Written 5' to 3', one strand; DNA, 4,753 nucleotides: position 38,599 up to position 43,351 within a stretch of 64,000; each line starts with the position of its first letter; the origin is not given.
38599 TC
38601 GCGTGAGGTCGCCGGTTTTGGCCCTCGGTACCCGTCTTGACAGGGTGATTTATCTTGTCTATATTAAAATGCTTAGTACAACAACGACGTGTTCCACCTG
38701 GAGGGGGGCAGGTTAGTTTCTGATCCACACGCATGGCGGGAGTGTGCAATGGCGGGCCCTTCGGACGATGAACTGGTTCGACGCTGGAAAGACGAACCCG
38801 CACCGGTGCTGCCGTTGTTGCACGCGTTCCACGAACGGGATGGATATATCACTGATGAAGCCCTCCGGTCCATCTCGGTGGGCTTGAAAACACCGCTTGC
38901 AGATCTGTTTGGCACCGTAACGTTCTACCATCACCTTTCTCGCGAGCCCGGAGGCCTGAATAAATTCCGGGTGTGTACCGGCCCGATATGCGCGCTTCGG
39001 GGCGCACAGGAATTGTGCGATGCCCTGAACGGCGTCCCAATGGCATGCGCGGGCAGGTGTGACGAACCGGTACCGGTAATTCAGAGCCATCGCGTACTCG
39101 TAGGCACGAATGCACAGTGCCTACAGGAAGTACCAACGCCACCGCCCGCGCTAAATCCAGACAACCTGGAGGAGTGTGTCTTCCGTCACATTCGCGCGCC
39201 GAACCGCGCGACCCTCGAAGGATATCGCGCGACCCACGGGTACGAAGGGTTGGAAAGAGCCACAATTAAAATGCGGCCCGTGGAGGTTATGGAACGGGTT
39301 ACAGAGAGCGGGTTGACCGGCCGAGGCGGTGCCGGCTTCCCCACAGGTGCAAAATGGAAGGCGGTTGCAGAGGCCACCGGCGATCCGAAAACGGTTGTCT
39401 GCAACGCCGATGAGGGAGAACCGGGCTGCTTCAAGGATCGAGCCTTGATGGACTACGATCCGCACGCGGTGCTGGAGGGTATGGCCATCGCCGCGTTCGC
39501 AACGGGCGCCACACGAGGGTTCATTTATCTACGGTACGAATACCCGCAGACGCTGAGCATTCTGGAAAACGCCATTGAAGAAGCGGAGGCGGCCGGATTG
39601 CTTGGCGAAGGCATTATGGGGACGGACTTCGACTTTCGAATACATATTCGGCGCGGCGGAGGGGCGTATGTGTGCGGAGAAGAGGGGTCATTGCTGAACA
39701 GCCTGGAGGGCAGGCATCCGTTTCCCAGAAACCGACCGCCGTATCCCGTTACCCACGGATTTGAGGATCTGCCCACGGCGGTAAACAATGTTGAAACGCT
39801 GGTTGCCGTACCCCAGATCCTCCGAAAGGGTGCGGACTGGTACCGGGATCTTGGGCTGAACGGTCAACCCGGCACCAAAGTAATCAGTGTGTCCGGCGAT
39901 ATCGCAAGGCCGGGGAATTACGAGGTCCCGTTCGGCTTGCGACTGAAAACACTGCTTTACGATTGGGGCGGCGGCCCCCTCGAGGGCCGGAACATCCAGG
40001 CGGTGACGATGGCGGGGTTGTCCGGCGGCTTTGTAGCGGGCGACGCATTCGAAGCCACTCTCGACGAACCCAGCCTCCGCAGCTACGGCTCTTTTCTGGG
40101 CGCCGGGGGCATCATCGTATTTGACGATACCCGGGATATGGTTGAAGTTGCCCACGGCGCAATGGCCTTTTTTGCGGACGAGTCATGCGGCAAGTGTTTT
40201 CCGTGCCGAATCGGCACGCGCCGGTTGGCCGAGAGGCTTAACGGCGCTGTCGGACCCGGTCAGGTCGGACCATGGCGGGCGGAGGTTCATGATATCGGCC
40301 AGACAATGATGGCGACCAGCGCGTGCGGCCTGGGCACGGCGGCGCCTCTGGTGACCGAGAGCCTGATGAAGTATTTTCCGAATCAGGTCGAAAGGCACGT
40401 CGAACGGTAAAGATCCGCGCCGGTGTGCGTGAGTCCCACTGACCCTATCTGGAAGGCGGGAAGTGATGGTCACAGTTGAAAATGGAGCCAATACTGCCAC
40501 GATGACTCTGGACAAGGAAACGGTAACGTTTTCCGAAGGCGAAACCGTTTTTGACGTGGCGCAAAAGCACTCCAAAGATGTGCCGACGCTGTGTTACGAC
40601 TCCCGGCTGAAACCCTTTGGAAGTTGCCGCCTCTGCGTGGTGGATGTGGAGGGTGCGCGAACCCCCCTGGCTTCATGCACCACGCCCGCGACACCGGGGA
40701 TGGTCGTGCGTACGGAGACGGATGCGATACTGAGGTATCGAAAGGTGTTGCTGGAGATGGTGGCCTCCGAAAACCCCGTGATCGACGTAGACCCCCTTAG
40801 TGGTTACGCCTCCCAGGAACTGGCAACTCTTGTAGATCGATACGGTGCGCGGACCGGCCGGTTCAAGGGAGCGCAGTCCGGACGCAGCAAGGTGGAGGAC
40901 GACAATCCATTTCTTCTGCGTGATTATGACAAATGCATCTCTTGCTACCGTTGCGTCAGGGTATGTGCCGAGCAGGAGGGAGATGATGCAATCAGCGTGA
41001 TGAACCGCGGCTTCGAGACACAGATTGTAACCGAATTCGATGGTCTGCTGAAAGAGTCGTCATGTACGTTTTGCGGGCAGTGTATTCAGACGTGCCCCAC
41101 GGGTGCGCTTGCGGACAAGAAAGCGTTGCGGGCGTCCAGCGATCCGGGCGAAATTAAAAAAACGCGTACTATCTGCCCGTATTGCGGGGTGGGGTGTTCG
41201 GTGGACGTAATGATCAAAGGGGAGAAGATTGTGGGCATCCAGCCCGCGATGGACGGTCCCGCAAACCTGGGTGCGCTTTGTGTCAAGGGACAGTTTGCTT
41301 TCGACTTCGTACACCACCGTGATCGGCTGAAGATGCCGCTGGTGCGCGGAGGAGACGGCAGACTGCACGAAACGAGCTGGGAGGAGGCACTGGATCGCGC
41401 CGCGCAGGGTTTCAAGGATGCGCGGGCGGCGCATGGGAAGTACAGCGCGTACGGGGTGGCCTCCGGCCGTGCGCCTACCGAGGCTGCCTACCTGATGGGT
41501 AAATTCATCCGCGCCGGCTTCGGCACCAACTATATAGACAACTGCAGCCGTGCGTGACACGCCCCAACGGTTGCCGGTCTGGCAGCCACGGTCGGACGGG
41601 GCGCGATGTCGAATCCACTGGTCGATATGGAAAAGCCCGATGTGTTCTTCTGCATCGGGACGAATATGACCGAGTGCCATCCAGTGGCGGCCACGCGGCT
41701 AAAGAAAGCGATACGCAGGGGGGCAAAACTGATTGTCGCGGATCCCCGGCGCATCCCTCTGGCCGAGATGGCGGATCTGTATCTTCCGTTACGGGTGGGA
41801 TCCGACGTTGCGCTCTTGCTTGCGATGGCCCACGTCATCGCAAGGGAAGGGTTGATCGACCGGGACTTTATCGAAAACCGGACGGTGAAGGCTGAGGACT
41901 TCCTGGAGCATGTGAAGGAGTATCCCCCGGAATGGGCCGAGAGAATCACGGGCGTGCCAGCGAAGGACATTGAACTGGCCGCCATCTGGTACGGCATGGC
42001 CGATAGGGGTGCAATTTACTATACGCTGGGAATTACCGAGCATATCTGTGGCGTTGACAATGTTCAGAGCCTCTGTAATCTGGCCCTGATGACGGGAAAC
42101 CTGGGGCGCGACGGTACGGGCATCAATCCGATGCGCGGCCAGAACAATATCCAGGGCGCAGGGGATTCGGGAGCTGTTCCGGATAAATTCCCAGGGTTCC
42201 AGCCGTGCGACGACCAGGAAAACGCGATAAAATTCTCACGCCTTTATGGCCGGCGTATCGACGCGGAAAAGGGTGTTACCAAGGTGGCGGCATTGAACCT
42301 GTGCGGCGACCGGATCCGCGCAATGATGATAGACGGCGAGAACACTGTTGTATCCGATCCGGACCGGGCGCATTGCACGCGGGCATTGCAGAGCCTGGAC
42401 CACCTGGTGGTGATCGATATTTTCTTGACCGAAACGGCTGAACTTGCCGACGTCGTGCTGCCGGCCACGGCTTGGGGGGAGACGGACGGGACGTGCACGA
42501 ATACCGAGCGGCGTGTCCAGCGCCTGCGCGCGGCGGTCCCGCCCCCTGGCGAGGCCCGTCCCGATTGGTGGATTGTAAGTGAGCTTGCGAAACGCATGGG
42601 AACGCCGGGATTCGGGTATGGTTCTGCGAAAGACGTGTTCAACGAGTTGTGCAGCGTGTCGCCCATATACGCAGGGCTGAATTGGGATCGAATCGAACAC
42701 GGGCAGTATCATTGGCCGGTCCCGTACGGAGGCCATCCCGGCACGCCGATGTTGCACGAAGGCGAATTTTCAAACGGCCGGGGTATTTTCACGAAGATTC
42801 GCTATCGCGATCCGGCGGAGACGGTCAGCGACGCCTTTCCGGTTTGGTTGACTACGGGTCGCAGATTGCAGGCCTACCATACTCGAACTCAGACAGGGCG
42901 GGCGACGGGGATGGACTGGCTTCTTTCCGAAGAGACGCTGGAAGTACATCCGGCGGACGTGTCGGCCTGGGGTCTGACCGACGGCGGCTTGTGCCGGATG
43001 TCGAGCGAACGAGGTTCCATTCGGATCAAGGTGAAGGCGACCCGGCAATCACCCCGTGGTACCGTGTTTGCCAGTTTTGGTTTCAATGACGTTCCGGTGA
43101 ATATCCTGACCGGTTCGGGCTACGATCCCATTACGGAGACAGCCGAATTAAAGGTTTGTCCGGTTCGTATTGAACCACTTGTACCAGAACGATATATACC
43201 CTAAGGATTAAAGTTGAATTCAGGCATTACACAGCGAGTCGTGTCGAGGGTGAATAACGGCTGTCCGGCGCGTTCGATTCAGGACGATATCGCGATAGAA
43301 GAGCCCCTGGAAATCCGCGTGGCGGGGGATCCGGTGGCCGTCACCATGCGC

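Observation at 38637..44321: Selenocysteine-containing NAD-type formate dehydrogenase operon with an fdhF-like bSECIS, consensus promoter and strong terminator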

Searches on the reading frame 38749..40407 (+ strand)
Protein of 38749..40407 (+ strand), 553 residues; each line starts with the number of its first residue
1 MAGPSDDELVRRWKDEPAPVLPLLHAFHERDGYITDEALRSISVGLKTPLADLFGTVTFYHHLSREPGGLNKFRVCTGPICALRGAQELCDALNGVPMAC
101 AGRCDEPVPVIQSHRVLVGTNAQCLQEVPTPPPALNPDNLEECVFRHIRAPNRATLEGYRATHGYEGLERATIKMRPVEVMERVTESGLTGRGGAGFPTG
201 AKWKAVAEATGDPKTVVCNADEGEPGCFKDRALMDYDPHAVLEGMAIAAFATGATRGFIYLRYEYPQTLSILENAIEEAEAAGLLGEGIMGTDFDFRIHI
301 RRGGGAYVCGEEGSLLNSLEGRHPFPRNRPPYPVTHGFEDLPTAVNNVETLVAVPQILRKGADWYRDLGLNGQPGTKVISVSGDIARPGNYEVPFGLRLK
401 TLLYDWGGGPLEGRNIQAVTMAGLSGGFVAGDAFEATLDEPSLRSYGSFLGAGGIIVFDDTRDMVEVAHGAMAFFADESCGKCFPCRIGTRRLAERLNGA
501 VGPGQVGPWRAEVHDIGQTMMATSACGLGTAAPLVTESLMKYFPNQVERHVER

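Call 7: search_protein_families(library=pfam, proteins=[window:38749-40407:+])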
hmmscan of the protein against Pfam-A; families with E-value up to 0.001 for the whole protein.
window:38749-40407:+ (553 aa): 5 families
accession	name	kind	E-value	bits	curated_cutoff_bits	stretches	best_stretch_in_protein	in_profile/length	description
PF01512.22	Complex1_51K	-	7.5e-48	162.7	31.2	1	184-355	1-149/150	Nuo51 FMN-binding domain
PF10589.14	NADH_4Fe-4S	-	1.7e-20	73.1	23.5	1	467-550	2-85/85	NADH-ubiquinone oxidoreductase-F iron-sulfur binding region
PF01257.25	2Fe-2S_thioredx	-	8.9e-16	58.5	24.8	1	8-93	3-88/145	Thioredoxin-like [2Fe-2S] ferredoxin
PF10531.15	SLBB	-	1e-07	32.1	27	1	378-416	1-41/55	SLBB domain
PF22461.2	SLBB_2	-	0.00069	20.1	27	0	378-423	2-48/79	SLBB domain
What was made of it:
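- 38749..40410 (+): fdhB: beta subunit (553 aa), a short NuoE-like [2Fe-2S] domain fused to a NuoF-like FMN/NAD(H) module with its 4Fe-4S domain. Pfam finds PF01257, PF01512, PF10531 and PF10589 (call 7).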

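Call 8: search_protein_families(library=ncbifam, proteins=[window:38749-40407:+])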
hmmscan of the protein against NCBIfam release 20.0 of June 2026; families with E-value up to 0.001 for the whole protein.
window:38749-40407:+ (553 aa): 15 families
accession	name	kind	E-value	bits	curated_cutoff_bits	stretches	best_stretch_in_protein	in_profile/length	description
TIGR01959.1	nuoF_fam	equivalog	2e-126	421.7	558.65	1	144-551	2-410/410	NADH-quinone oxidoreductase subunit NuoF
NF010120.0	PRK13596.1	equivalog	6.5e-98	328.1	389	1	143-552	7-418/433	NADH-quinone oxidoreductase subunit NuoF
NF008436.0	PRK11278.1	equivalog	1.7e-95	320.5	749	1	154-495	25-369/448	NADH-quinone oxidoreductase subunit NuoF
NF003454.1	PRK05035.1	equivalog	1.9e-13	49.8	345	1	175-423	121-331/556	electron transport complex subunit RsxC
NF004638.0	PRK05988.1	equivalog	6.5e-13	48.8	198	1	7-92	15-100/159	formate dehydrogenase subunit gamma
NF005747.0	PRK07571.1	equivalog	2.3e-12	46.9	224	1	11-94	30-113/173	bidirectional hydrogenase complex protein HoxE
TIGR01958.1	nuoE_fam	subfamily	3.9e-12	46.5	142.4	1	13-94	9-92/148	NADH-quinone oxidoreductase subunit NuoE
NF005722.0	PRK07539.1-2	equivalog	5.3e-12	46.1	141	1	12-94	19-101/157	NADH-quinone oxidoreductase subunit NuoE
TIGR04481.1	PR_assoc_PrdC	equivalog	5.9e-12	45.1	490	1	179-280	75-172/425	proline reductase-associated electron transfer protein PrdC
TIGR01945.1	rnfC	subfamily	6.5e-12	44.7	245.95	1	172-279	116-221/435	RnfABCDGE type electron transport complex subunit C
NF005721.0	PRK07539.1-1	equivalog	5.4e-10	39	308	1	7-94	35-122/292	NADH-quinone oxidoreductase subunit NuoE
NF005724.0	PRK07539.1-4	equivalog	1.7e-07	31.3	280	1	19-91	41-114/240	NADH-quinone oxidoreductase subunit NuoE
NF005725.0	PRK07539.1-5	equivalog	8.2e-06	25.6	220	1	18-92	39-114/174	NADH-quinone oxidoreductase subunit NuoE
NF005723.0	PRK07539.1-3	equivalog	0.00041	20.2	226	1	24-93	30-99/158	NADH-quinone oxidoreductase subunit NuoE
NF009040.0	PRK12373.1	equivalog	0.00071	19.4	514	1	19-91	38-111/400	NADH-quinone oxidoreductase subunit E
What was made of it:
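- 38749..40410 (+): The nuoF_fam match has E 2e-126 (call 8).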

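Call 24: search_solved_structures(query=window:38749-40407:+, max_evalue=1e-30)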
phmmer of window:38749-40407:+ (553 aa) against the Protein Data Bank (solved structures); distinct sequences matched with E-value up to 1e-30: 61 (the best 60 are shown).
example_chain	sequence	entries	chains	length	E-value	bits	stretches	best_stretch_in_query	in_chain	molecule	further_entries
7t2r_B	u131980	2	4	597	1.8e-114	386.6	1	155-551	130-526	NiFe hydrogenase subunit B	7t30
9n5u_B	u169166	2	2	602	5.4e-111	375.1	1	155-552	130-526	NfnB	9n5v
8oh5_B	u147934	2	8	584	6.9e-109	368.1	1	153-551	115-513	NAD-reducing hydrogenase subunit HoxF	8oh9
9bov_B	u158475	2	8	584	1.9e-108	366.7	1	144-551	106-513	NADH dehydrogenase (Quinone)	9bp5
6vw7_B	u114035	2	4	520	8.6e-108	364.5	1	128-545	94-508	NAD-dependent formate dehydrogenase beta subunit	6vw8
8a6t_B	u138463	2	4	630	2.1e-107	363.2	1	143-551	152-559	Electron bifurcating hydrogenase subunit HydB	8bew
7q4v_B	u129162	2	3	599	3.2e-106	359.3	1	152-551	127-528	Iron hydrogenase HydB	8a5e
7q4w_B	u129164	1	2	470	5.1e-106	358.7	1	158-551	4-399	Iron hydrogenase HydB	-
7p5h_B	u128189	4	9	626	1.8e-105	356.9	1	153-552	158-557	Fe-hydrogenase, subunit beta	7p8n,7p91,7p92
9mqx_B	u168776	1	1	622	1.4e-102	347.3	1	144-552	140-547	NADH:ubiquinone oxidoreductase, NADH-binding (51 kD) subunit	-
2fug_1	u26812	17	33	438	6e-100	338.6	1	139-546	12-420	NADH-quinone oxidoreductase chain 1 | NADH-QUINONE OXIDOREDUCTASE SUBUNIT 1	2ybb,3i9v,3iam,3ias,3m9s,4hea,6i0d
7q5y_C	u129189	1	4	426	5.8e-95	322.2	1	143-550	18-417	NADH-quinone oxidoreductase subunit F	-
6hl2_B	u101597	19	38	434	6.2e-95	322.1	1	143-550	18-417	NADH-quinone oxidoreductase subunit F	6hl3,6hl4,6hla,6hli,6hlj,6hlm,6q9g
6q9c_B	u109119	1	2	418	7.5e-95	321.8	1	143-550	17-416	NADH-quinone oxidoreductase subunit F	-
6r7p_B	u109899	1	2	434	1.6e-94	320.7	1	143-550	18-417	NADH-quinone oxidoreductase subunit F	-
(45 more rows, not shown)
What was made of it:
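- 38749..40410 (+): It aligns with the M. extorquens tungsten-FDH beta subunit 7e5z_B over residues 21-545 (call 24).
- The beta subunit aligns end to end with the fused beta subunit of M. extorquens FDH1 (call 24). The best PDB matches of the NuoF-like part are subunits of bifurcating or NAD-reducing hydrogenases, such as 7t2r_B, 8a6t_B and 8oh5_B (call 24). It aligns over its whole length, including the NuoE-like part, with the two-subunit M. extorquens FDH1 beta subunit (call 24).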

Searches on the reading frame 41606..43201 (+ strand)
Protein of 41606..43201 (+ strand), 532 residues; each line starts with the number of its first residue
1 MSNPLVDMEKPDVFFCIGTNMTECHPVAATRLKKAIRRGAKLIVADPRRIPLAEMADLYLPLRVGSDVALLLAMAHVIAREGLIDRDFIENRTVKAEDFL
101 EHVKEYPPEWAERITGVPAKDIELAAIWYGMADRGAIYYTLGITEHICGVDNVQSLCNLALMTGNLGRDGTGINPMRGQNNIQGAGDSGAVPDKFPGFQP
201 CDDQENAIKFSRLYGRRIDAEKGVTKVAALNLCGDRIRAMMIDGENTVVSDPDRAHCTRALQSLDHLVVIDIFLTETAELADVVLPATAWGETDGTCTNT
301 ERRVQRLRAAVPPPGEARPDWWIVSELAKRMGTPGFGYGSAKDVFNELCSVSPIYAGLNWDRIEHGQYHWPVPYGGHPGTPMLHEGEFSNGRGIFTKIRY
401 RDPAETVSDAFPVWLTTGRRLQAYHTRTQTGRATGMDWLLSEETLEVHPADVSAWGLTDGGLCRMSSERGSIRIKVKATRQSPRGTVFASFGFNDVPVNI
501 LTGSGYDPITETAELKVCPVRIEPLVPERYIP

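Call 54: search_protein_representatives(protein=window:41606-43201:+)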
Query: 532 residues. Proteins with E-value up to 0.001 (for the whole library): 24154; up to 1e-10: 10473; up to 1e-30: 1830. The best 150 are listed.
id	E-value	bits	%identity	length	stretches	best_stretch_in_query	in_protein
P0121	2.9e-269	910.7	72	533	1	1-529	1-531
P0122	3.9e-151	520.8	76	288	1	240-525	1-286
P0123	1.9e-140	485.5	45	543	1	1-522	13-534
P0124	3.0e-138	478.3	46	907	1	1-523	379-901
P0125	2.2e-136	472.1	44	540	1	1-527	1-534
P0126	1.4e-132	459.5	42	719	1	1-531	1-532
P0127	2.4e-132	458.8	45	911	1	1-525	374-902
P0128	2.4e-130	452.2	43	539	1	7-525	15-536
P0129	1.1e-129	450.0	43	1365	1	1-525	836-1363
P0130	5.4e-129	447.7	45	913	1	14-525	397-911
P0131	1.2e-127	443.3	41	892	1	2-524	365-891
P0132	5.6e-127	441.1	43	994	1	2-529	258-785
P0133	2.4e-126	439.0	41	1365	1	4-524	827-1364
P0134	6.4e-125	434.3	41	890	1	1-525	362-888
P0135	8.2e-124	430.6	43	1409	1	1-525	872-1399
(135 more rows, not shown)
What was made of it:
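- Closest known: Methylobacterium. Different: The next sequence clusters outside this gene's own clade are 46% identical or less (call 54).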
